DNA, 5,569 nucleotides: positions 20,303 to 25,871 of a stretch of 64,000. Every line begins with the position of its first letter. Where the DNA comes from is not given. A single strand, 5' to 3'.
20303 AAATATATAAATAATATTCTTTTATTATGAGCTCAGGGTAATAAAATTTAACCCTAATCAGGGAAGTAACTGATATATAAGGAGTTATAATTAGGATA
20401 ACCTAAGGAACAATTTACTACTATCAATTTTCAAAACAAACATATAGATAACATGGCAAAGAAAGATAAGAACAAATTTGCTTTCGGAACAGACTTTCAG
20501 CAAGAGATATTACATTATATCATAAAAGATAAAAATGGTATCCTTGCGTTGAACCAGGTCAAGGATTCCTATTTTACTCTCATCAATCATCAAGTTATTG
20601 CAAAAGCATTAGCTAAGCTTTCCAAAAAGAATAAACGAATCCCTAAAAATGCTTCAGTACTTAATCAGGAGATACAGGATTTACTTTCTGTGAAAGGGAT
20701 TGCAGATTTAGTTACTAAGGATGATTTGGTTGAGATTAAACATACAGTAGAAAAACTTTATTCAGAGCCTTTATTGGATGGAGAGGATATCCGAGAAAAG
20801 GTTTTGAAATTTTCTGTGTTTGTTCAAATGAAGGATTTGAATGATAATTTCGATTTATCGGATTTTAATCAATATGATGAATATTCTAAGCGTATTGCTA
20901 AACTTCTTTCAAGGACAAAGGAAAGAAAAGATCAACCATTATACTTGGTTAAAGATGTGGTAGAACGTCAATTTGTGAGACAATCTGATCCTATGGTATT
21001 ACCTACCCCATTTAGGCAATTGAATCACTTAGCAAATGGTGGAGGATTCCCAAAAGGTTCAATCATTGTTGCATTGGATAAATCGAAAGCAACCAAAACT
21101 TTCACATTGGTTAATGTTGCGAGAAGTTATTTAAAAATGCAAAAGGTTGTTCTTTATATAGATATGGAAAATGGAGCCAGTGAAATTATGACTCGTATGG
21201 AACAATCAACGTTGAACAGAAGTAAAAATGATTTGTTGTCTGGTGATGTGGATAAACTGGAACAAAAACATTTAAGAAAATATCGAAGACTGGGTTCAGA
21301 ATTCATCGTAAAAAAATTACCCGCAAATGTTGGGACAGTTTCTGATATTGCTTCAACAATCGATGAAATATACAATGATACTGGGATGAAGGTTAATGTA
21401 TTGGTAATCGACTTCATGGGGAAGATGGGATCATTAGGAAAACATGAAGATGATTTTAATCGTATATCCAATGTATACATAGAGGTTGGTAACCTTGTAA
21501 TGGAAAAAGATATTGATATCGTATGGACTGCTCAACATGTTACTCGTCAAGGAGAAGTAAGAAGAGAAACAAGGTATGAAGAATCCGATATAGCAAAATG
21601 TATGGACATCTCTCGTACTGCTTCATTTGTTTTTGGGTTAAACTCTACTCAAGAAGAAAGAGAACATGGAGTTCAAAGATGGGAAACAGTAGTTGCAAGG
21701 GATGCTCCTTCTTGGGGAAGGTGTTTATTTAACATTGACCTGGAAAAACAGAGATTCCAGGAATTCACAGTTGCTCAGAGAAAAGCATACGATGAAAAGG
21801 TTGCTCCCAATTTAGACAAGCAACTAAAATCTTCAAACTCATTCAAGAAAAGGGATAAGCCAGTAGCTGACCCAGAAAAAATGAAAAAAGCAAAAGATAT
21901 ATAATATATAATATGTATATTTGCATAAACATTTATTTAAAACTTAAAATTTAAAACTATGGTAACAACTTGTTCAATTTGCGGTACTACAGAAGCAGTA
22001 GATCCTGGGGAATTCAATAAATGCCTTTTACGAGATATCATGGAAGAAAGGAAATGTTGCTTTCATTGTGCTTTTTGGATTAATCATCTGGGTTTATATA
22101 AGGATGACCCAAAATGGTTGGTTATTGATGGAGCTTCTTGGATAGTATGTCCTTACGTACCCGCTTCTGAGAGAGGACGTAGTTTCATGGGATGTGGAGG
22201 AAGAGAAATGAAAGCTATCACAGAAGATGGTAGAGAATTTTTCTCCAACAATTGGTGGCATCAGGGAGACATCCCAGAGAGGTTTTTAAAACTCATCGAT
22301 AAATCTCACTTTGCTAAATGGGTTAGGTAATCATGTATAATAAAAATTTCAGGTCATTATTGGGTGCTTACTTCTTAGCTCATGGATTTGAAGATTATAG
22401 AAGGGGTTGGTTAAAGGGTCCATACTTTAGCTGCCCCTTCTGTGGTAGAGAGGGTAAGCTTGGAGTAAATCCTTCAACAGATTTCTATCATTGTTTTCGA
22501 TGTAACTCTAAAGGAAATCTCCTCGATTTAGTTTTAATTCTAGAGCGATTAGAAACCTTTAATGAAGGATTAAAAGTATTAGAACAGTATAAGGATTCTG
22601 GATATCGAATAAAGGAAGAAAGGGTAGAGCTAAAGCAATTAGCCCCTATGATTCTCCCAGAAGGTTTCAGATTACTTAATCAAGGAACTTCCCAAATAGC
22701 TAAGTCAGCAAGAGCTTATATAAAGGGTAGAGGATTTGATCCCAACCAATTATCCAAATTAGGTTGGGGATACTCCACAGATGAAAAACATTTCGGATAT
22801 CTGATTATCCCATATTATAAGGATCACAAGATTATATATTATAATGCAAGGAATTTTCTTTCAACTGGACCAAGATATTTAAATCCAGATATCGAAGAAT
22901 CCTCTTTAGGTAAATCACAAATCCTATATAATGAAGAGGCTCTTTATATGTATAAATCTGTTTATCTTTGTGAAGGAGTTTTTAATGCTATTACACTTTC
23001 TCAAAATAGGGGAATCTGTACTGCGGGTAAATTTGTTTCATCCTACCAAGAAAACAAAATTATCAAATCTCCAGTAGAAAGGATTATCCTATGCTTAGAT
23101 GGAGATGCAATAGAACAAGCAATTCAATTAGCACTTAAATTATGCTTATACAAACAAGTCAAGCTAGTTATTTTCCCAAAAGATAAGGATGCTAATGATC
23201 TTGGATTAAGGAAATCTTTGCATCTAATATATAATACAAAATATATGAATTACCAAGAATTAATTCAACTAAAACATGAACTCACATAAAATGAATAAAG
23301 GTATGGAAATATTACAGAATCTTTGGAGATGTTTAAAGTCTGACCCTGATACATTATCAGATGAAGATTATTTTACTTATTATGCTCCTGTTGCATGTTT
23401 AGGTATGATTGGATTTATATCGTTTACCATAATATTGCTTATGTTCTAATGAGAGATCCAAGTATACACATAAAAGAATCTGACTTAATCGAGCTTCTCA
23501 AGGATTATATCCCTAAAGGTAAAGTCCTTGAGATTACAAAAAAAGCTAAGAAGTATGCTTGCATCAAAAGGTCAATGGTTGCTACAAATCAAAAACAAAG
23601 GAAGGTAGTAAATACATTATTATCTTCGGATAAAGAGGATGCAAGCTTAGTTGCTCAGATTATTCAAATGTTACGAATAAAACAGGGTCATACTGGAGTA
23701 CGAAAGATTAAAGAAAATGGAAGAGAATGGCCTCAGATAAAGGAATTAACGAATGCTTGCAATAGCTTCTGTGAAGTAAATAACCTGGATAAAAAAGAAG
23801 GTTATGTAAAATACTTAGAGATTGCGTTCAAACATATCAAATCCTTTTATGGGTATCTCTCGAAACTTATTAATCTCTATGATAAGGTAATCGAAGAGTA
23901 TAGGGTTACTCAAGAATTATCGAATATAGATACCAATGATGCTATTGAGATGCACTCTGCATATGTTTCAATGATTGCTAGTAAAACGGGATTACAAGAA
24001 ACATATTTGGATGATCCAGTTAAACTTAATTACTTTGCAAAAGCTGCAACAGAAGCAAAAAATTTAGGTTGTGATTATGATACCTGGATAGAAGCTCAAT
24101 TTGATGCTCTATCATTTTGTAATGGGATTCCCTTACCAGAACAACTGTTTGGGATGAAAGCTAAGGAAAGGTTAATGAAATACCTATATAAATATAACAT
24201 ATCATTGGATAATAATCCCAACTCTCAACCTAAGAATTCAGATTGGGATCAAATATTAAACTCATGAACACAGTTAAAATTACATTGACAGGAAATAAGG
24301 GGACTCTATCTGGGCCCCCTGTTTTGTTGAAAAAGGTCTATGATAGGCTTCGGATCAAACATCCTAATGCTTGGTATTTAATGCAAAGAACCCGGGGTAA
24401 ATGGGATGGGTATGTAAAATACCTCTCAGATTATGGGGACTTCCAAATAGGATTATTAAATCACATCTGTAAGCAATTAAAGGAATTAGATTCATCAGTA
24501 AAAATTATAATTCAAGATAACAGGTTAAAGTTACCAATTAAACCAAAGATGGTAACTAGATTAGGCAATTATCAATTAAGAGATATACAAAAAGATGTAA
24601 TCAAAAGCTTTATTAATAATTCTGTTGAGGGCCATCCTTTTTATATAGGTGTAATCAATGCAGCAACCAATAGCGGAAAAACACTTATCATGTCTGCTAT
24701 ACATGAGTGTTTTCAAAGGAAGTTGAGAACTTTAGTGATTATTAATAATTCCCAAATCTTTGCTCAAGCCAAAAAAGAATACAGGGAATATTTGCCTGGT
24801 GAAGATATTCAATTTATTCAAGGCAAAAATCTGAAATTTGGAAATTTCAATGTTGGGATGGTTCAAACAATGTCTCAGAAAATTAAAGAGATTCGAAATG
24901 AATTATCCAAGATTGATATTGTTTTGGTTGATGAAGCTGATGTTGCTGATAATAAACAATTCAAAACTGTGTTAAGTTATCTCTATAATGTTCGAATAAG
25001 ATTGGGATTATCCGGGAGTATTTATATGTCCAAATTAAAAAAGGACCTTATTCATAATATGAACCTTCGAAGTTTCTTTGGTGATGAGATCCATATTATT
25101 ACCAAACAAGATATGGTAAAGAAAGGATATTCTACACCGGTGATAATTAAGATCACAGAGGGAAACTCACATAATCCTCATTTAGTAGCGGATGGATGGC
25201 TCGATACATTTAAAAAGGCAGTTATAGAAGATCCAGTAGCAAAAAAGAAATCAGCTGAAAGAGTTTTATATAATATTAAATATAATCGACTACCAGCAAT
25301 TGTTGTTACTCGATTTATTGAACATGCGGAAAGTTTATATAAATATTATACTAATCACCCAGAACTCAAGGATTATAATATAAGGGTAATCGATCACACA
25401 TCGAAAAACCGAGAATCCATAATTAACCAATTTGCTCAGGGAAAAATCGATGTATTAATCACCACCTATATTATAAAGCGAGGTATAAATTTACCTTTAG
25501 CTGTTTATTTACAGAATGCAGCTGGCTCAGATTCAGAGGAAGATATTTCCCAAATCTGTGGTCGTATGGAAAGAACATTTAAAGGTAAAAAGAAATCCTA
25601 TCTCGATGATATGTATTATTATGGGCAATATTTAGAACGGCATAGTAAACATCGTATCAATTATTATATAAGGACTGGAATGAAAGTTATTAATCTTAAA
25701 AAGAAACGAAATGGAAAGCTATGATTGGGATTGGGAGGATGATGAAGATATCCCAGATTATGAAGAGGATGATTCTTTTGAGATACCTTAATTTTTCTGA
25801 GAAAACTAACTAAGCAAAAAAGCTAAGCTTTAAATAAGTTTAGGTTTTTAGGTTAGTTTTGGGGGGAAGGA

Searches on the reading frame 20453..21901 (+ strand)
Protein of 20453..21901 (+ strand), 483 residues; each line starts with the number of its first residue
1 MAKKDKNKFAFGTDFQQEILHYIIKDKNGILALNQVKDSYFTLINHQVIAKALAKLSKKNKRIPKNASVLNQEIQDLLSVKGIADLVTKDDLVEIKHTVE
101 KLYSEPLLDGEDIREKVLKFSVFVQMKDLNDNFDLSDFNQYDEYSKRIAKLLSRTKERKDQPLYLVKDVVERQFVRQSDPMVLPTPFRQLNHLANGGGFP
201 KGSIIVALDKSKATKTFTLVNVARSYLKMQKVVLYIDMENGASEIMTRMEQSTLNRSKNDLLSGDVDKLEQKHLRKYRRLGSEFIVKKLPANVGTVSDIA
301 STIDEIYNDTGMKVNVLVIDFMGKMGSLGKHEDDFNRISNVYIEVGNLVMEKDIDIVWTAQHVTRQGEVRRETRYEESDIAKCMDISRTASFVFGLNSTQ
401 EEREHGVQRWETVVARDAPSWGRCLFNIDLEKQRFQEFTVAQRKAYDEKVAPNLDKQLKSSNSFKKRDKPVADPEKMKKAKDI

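Call 55: search_protein_families(library=pfam, proteins=[window:20453-21901:+], max_evalue=0.001)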
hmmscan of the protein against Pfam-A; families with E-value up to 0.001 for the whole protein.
window:20453-21901:+ (483 aa): 1 family
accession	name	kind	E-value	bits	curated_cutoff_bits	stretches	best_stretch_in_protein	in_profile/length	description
PF03796.21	DnaB_C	-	7.1e-13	49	27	1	183-403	2-218/255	DnaB-like helicase C terminal domain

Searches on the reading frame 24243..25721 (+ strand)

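Call 55: search_protein_families(library=pfam, proteins=[window:24243-25721:+], max_evalue=0.001)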
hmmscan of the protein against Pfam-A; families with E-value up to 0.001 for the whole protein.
window:24243-25721:+ (493 aa): 4 families
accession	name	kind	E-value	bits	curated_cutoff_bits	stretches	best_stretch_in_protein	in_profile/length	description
PF04851.21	ResIII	-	1.5e-16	61.2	22.5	1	110-258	2-160/164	Type III restriction enzyme, res subunit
PF00271.37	Helicase_C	-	2.4e-12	47.5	23.5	1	347-444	13-108/110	Helicase conserved C-terminal domain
PF00270.35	DEAD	-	1.3e-06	28.7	26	1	114-247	2-141/167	DEAD/DEAH box helicase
PF18766.7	SWI2_SNF2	-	6.8e-06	26.3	26.7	1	132-307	17-195/221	SWI2/SNF2 ATPase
